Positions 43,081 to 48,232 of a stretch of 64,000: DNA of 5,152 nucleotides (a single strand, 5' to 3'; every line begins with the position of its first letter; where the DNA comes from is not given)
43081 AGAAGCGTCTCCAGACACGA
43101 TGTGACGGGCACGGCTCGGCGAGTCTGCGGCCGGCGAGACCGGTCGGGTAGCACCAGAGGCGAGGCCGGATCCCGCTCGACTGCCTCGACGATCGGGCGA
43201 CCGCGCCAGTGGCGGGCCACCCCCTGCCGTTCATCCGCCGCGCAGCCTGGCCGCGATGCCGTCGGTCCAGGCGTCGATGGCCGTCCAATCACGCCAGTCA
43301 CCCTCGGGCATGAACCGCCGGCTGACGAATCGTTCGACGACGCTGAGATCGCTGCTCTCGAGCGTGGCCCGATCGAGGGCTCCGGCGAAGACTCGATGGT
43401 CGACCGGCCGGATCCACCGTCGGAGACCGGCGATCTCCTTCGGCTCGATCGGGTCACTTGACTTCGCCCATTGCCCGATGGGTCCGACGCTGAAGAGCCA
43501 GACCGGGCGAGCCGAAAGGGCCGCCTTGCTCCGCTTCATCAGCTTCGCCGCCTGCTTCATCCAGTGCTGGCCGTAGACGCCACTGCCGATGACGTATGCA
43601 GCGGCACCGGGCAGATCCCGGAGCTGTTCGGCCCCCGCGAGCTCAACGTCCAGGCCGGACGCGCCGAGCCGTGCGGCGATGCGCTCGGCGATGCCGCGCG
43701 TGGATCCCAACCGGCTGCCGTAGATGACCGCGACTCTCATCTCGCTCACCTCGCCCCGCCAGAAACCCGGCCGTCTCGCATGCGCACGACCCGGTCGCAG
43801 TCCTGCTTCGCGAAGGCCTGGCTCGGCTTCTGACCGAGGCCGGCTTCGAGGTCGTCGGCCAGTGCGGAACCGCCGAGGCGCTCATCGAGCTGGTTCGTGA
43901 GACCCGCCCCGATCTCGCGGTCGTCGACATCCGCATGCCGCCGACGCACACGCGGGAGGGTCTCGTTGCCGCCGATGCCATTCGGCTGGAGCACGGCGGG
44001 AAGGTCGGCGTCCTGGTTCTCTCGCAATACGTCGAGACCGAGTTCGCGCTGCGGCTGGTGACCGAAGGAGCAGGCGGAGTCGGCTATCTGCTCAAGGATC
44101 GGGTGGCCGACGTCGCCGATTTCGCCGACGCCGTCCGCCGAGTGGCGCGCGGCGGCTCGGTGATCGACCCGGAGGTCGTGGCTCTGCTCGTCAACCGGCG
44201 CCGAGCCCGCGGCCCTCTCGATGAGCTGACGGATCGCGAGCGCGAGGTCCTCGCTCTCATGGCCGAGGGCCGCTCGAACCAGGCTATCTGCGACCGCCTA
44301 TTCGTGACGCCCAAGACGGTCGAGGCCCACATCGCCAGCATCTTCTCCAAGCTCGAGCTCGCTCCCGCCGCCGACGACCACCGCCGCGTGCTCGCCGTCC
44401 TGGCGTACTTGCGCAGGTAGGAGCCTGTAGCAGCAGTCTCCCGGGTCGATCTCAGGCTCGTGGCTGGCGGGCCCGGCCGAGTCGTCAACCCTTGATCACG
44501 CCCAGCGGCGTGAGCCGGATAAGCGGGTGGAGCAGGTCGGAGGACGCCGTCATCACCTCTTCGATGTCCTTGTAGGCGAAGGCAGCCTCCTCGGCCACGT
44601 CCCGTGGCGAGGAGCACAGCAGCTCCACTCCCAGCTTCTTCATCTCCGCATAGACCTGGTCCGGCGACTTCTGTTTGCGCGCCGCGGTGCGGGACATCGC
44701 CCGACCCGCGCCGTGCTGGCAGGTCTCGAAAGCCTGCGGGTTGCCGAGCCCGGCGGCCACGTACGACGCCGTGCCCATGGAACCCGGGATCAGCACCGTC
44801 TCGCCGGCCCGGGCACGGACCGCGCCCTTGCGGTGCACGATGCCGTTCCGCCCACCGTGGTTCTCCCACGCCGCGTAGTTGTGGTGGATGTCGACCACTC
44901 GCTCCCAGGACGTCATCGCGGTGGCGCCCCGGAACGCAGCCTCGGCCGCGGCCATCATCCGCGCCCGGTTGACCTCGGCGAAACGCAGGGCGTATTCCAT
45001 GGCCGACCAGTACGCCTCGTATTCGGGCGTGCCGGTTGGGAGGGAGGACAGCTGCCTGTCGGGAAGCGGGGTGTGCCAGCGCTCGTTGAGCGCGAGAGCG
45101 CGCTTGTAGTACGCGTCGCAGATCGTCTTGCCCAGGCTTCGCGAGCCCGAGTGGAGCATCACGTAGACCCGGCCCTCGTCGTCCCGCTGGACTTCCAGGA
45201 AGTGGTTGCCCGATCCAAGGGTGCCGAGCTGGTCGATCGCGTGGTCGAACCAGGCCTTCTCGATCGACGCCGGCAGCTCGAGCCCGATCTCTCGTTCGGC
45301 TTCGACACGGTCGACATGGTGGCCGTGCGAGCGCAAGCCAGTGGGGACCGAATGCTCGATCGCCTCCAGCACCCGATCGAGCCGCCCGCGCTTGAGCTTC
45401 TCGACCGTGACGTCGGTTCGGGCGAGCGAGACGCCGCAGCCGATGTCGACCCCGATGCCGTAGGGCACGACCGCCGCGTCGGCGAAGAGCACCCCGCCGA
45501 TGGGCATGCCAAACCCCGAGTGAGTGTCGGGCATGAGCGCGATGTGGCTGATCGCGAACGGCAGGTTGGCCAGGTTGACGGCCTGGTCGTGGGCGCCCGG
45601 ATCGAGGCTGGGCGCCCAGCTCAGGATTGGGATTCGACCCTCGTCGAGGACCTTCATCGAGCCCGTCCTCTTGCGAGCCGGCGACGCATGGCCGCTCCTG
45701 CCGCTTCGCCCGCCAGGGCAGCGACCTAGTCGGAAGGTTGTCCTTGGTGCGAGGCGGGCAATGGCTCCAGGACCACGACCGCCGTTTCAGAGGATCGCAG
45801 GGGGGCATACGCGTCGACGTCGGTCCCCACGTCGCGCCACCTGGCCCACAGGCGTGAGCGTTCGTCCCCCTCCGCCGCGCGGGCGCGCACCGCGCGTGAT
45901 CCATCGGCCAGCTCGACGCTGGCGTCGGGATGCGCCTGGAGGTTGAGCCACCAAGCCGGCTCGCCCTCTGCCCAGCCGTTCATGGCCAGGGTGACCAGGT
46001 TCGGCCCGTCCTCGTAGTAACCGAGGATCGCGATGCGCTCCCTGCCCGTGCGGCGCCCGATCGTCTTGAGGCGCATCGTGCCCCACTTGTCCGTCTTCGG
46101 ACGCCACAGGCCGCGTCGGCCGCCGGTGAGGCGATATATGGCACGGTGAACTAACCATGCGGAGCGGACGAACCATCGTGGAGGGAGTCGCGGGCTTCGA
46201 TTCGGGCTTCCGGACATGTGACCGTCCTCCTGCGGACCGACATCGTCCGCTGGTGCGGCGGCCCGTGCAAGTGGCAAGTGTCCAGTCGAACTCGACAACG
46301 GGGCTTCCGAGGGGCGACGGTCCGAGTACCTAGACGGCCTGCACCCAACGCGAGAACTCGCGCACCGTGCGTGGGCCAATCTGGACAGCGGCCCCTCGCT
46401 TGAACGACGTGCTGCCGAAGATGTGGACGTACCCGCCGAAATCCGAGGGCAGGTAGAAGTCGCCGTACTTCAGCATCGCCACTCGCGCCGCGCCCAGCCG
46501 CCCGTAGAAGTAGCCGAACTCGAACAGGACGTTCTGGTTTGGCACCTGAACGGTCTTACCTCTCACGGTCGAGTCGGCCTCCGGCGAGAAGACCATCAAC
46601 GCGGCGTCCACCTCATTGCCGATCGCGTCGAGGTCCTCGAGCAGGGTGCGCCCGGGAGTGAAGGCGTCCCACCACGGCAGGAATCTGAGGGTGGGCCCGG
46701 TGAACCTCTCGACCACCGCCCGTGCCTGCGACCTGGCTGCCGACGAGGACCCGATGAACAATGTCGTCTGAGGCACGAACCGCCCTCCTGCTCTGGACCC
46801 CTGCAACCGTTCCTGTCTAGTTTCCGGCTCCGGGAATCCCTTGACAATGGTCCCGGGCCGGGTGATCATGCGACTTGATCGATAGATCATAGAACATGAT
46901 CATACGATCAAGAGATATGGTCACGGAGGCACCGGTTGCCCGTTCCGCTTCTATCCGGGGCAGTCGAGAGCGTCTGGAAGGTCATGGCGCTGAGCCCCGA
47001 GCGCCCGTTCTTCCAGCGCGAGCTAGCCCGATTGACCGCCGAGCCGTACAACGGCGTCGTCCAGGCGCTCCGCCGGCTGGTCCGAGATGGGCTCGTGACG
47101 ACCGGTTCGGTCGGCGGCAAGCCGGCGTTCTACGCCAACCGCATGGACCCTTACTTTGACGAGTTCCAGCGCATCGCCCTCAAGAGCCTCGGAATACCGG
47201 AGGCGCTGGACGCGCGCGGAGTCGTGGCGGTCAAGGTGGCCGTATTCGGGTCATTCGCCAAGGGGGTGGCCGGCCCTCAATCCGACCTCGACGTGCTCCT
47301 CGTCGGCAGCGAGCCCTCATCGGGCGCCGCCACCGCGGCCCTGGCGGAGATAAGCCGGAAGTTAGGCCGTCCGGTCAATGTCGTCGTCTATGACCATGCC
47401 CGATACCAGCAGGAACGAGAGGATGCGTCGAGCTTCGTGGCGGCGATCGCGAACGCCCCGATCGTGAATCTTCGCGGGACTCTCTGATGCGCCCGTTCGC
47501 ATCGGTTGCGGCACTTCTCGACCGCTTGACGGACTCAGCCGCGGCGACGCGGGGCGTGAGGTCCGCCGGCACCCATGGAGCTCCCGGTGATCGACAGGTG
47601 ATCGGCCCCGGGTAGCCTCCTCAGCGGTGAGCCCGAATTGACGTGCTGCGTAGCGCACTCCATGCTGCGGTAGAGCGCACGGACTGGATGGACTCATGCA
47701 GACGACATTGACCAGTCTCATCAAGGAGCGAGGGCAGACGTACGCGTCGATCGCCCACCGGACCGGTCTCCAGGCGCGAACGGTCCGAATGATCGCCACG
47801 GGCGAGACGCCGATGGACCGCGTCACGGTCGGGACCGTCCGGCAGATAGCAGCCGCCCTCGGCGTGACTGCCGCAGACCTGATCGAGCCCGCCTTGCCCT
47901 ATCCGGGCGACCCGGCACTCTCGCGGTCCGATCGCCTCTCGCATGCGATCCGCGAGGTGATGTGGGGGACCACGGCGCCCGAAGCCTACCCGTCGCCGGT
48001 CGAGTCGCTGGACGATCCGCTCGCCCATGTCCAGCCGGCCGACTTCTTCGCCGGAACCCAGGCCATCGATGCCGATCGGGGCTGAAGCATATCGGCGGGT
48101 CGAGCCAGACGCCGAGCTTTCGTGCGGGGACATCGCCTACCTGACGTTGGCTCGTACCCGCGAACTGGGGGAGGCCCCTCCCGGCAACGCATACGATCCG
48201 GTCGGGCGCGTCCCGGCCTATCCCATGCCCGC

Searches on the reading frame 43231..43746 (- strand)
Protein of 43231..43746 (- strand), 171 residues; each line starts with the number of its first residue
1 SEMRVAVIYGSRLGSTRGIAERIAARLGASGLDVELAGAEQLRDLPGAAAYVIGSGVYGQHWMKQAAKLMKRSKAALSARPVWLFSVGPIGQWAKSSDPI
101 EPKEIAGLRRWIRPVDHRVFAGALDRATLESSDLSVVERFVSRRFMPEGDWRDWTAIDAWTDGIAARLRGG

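Call 52: search_protein_families(library=pfam, proteins=[window:43231-43746:-], max_evalue=0.01)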
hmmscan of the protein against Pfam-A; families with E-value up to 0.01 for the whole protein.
window:43231-43746:- (171 aa): 3 families
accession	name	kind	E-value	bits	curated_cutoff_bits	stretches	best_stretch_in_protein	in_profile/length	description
PF12724.12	Flavodoxin_5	-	5e-18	66.2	27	1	7-132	2-126/145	Flavodoxin domain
PF00258.30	Flavodoxin_1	-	7.9e-05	23.3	25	1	7-43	1-37/143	Flavodoxin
PF03358.20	FMN_red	-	0.00014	21.9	24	1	3-87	1-85/152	NADPH-dependent FMN reductase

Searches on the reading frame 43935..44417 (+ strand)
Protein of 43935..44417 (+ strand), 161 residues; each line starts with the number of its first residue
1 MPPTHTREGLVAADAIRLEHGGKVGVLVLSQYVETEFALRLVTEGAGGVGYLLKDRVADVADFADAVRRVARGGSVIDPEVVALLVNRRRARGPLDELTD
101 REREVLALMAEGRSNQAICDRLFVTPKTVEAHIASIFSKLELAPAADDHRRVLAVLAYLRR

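Call 52: search_protein_families(library=pfam, proteins=[window:43935-44417:+], max_evalue=0.01)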
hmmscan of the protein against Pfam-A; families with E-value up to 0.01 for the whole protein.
window:43935-44417:+ (161 aa): 4 families
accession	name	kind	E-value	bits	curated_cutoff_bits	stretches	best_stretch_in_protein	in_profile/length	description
PF00196.25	GerE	-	6.3e-16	58.2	23.5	1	97-142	2-47/57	Bacterial regulatory proteins, luxR family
PF08281.18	Sigma70_r4_2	-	2.6e-05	24.2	25.7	1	95-134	8-48/54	Sigma-70, region 4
PF13384.12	HTH_23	-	0.0052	17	24.6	0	103-130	8-35/50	Homeodomain-like domain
PF13551.12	HTH_29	-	0.0097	16.4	28.1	0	104-134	3-34/64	Winged helix-turn helix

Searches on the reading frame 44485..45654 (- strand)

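Call 51: search_protein_families(library=padloc, proteins=[window:44485-45654:-], max_evalue=0.001)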
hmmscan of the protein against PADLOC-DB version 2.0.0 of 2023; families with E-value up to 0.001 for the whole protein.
window:44485-45654:- (389 aa): 0 families

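Call 52: search_protein_families(library=pfam, proteins=[window:44485-45654:-], max_evalue=0.01)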
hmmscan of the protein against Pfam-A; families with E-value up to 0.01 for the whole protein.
window:44485-45654:- (389 aa): 1 family
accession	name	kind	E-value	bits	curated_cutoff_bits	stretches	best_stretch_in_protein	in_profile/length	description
PF01139.22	RtcB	-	6.2e-114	381.9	27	1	24-389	1-426/426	tRNA-splicing ligase RtcB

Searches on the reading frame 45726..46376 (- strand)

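Call 49: search_protein_families(library=pfam, proteins=[window:45726-46376:-], max_evalue=0.001)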
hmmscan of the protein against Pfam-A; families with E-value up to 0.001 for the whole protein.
window:45726-46376:- (216 aa): 1 family
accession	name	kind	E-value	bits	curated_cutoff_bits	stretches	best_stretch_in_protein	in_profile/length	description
PF04075.20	F420H2_quin_red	-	1.4e-19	70.9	22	1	77-205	5-130/130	F420H(2)-dependent quinone reductase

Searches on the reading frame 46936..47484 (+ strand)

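Call 49: search_protein_families(library=pfam, proteins=[window:46936-47484:+], max_evalue=0.001)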
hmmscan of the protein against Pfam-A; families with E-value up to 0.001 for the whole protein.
window:46936-47484:+ (183 aa): 3 families
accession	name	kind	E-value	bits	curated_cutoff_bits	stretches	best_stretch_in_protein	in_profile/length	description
PF01909.29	NTP_transf_2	-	1.8e-10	41.5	21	1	96-156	13-78/93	Nucleotidyltransferase domain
PF18765.7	Polbeta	-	2.1e-06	28.2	26.9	1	100-155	15-72/93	Polymerase beta, Nucleotidyltransferase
PF22600.2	MTPAP-like_central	-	0.0006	20.3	27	1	99-140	40-71/139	Poly(A) RNA polymerase, mitochondrial-like, central palm domain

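Call 51: search_protein_families(library=padloc, proteins=[window:46936-47484:+], max_evalue=0.001)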
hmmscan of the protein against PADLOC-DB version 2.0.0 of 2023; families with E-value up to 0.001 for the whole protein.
window:46936-47484:+ (183 aa): 10 families
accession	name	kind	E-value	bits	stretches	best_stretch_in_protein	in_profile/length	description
PDLC04368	PDC-M05A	-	6.3e-33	112.3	1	5-181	10-190/201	-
PDLC04369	PDC-M05A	-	2.1e-20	71.2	1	13-182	18-187/201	-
PDLC04372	PDC-M05A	-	4.2e-19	67.4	1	39-182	12-160/167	-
PDLC04370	PDC-M05A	-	6.4e-12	43.7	1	28-182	34-190/194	-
PDLC04902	PDC-S09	-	1.3e-09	36.2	1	98-153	21-78/97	-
PDLC04904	PDC-S09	-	2.1e-08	32.3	1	97-153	24-81/104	-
PDLC04371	PDC-M05A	-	6.5e-07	27.2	1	6-154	29-182/211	-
PDLC04906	PDC-S09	-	9.1e-06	24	1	100-155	26-83/98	-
PDLC04903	PDC-S09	-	1.3e-05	23.5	1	100-161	28-94/108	-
PDLC04905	PDC-S09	-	0.00025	19.3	1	99-156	22-83/101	-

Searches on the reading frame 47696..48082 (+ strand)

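Call 51: search_protein_families(library=padloc, proteins=[window:47696-48082:+], max_evalue=0.001)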
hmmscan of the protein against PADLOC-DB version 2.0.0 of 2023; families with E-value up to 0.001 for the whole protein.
window:47696-48082:+ (129 aa): 1 family
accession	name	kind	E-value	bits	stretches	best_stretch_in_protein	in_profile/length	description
PDLC04142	capH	-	0.0005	19.1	1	4-66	10-69/103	capH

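Call 52: search_protein_families(library=pfam, proteins=[window:47696-48082:+], max_evalue=0.01)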
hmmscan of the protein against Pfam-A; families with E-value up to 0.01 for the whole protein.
window:47696-48082:+ (129 aa): 3 families
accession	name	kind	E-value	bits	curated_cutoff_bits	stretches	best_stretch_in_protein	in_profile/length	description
PF13443.12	HTH_26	-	2.2e-07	31.5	22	1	5-64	2-59/63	Cro/C1-type HTH DNA-binding domain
PF13560.12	HTH_31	-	0.0009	19.9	27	1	10-61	11-60/64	Helix-turn-helix domain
PF01381.28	HTH_3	-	0.0081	16.6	23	0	9-62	5-55/55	Helix-turn-helix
